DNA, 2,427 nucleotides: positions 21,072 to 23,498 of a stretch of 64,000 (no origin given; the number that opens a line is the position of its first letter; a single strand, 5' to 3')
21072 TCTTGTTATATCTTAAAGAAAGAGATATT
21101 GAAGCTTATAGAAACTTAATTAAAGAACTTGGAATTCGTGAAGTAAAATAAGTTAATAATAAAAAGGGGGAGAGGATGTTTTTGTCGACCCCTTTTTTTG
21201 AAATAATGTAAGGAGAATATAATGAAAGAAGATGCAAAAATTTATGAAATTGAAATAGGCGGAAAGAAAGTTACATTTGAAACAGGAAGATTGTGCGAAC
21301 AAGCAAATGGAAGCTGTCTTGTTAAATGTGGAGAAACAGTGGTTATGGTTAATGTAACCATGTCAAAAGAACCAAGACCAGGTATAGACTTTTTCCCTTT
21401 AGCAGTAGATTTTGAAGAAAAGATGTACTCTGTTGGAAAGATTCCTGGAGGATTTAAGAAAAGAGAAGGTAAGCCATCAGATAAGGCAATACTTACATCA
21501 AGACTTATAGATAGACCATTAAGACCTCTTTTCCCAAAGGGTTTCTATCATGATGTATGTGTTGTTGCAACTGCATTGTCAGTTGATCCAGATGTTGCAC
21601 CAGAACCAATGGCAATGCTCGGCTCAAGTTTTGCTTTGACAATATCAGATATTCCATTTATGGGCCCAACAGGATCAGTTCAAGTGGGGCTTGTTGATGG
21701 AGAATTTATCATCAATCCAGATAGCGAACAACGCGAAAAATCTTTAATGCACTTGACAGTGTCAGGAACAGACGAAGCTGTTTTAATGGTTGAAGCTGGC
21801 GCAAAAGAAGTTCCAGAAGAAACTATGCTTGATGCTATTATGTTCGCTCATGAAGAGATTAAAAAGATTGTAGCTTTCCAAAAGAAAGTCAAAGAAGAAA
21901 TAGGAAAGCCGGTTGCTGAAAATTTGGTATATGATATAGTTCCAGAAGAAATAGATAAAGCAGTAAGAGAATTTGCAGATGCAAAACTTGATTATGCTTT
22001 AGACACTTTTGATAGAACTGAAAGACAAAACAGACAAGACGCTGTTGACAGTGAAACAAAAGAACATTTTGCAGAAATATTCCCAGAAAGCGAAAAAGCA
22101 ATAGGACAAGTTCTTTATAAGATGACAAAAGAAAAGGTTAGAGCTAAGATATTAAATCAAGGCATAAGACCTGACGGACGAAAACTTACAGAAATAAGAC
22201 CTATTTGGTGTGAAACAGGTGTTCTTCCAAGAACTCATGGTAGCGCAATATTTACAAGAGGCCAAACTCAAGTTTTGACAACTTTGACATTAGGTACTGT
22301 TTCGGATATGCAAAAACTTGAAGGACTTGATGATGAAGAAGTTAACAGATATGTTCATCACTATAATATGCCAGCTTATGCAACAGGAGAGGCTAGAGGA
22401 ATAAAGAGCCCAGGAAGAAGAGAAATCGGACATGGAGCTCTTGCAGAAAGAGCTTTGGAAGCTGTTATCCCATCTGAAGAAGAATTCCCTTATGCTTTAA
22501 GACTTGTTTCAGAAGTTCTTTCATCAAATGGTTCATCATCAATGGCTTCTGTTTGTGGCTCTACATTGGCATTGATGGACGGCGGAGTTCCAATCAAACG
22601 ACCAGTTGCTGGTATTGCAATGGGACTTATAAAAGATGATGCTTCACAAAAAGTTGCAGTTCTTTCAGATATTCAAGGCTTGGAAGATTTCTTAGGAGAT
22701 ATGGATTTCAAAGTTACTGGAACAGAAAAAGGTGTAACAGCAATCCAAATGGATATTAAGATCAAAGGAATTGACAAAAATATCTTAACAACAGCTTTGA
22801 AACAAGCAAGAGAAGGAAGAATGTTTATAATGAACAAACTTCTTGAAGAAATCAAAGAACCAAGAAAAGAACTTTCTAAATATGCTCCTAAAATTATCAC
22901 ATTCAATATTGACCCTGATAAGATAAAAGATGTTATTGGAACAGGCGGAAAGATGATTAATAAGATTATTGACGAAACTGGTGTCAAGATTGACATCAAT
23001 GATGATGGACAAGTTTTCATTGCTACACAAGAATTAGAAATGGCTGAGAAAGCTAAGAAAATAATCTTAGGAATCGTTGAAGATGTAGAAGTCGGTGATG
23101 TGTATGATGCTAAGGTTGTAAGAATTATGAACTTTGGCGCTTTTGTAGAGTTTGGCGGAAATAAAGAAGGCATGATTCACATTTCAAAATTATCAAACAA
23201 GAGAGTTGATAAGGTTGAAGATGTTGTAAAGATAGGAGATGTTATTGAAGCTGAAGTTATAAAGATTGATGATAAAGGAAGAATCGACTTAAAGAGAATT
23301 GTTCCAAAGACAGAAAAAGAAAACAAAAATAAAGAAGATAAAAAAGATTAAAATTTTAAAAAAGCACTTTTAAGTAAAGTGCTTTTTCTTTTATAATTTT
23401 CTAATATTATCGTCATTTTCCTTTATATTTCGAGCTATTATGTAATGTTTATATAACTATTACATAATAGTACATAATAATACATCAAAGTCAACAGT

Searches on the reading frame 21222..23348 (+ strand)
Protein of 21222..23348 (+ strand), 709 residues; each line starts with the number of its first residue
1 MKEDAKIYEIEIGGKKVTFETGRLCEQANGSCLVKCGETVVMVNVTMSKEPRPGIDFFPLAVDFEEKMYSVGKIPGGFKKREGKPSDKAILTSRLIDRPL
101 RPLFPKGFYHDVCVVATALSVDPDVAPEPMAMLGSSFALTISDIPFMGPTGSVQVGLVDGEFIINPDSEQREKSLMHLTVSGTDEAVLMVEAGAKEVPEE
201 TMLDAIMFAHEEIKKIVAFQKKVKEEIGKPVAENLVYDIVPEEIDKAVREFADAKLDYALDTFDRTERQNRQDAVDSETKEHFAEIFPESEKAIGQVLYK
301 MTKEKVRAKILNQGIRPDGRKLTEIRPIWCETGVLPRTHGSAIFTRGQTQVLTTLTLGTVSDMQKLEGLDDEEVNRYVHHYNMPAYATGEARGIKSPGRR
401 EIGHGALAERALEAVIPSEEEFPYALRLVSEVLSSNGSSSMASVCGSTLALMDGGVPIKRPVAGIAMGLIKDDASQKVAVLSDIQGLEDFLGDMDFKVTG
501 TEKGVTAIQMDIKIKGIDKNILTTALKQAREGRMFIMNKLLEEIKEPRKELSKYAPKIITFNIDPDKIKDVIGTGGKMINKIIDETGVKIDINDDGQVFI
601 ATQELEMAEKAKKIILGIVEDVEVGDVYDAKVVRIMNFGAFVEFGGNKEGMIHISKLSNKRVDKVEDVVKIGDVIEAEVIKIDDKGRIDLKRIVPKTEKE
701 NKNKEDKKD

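Call 49: search_protein_families(library=ncbifam, proteins=[window:21222-23348:+], max_evalue=1e-10)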
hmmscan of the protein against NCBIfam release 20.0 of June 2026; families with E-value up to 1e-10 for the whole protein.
window:21222-23348:+ (709 aa): 16 families
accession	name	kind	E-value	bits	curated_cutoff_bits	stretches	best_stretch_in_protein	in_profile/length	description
NF008805.1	PRK11824.1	equivalog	2.7e-299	994.4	471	1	8-692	2-680/683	polyribonucleotide nucleotidyltransferase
TIGR03591.1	polynuc_phos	equivalog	7.6e-297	986.4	525.05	1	12-692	2-686/689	polyribonucleotide nucleotidyltransferase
TIGR02696.1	pppGpp_PNP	exception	3.9e-202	673.5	1106.75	1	7-690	9-718/720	guanosine pentaphosphate synthetase I/polyribonucleotide nucleotidyltransferase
TIGR02065.1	ECX1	equivalog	4.5e-32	111.2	318.7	1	310-538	3-220/230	exosome complex exonuclease Rrp41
NF010379.0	PRK13806.1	equivalog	3.9e-18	65.4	648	1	608-693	186-271/491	30S ribosomal protein S1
NF005208.0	PRK06676.1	equivalog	1.6e-16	60.3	368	1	598-690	168-259/391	30S ribosomal protein S1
NF000907.0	PRK00087.1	equivalog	3.9e-16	58.4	624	1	620-705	559-647/671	bifunctional 4-hydroxy-3-methylbut-2-enyl diphosphate reductase/30S ribosomal protein S1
NF006363.0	PRK08582.1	equivalog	1.3e-15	57.8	171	1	622-705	3-88/140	S1 domain-containing RNA-binding protein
NF040579.1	S1_dom_CvfD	subfamily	6.4e-15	55.4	117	1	623-705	2-85/113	CvfD/Ygs/GSP13 family RNA-binding post-transcriptional regulator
NF005973.0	PRK08059.1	equivalog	2.4e-14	53.5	148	1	620-703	3-89/123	S1 domain-containing post-transcriptional regulator GSP13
NF003282.1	PRK04282.1-1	equivalog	4.9e-14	52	280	0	299-355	6-61/267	exosome complex protein Rrp42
NF004473.0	PRK05807.1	equivalog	4.2e-13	49.8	178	1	622-704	3-82/136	S1 domain-containing RNA-binding protein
NF004952.0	PRK06299.1-2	equivalog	1.2e-12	46.9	524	1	597-690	192-284/580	30S ribosomal protein S1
NF005911.0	PRK07899.1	equivalog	4.9e-12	45.3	691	1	616-690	200-274/486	30S ribosomal protein S1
TIGR01966.1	RNasePH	equivalog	2.8e-11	43.1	141.5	0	316-532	1-223/236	ribonuclease PH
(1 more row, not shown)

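Call 51: find_homologous_proteins(query=window:21222-23348:+, max_evalue=1e-100)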
Query window:21222-23348:+ (709 aa): 8000 proteins with E <= 1e-100 among 8000 candidates; the best 120 are listed.
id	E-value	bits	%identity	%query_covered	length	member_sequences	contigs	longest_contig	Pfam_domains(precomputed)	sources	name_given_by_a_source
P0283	0.0e+0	1553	100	100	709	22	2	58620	PF00013.36,PF03725.21,PF00575.30,PF03726.20,PF01138.28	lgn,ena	-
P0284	0.0e+0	1451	94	99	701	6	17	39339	PF00013.36,PF03725.21,PF00575.30,PF03726.20,PF01138.28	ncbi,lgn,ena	-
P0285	0.0e+0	1451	94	99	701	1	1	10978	PF00013.36,PF03725.21,PF00575.30,PF03726.20,PF01138.28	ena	-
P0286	0.0e+0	1451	94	99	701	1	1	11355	PF00013.36,PF03725.21,PF00575.30,PF03726.20,PF01138.28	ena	-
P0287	0.0e+0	1450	94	99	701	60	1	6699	PF00013.36,PF03725.21,PF00575.30,PF03726.20,PF01138.28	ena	-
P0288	0.0e+0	1450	94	99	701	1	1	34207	PF00013.36,PF03725.21,PF00575.30,PF03726.20,PF01138.28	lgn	-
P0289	0.0e+0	1449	94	99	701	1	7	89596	PF00013.36,PF03725.21,PF00575.30,PF03726.20,PF01138.28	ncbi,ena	-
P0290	0.0e+0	1446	94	99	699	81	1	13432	PF00013.36,PF03725.21,PF00575.30,PF03726.20,PF01138.28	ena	-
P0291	0.0e+0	1446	94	99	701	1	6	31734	PF00013.36,PF03725.21,PF00575.30,PF03726.20,PF01138.28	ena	-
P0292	0.0e+0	1445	94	99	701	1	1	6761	PF00013.36,PF03725.21,PF00575.30,PF03726.20,PF01138.28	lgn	-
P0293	0.0e+0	1441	93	99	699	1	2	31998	PF00013.36,PF03725.21,PF00575.30,PF03726.20,PF01138.28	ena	-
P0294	0.0e+0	1440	93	99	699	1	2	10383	PF00013.36,PF03725.21,PF00575.30,PF03726.20,PF01138.28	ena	-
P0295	0.0e+0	1440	93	99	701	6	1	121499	PF00013.36,PF03725.21,PF00575.30,PF03726.20,PF01138.28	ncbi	-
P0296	0.0e+0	1439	93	99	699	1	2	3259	PF00013.36,PF03725.21,PF00575.30,PF03726.20,PF01138.28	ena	-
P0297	0.0e+0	1438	91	99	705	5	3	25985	PF00013.36,PF03725.21,PF00575.30,PF03726.20,PF01138.28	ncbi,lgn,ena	-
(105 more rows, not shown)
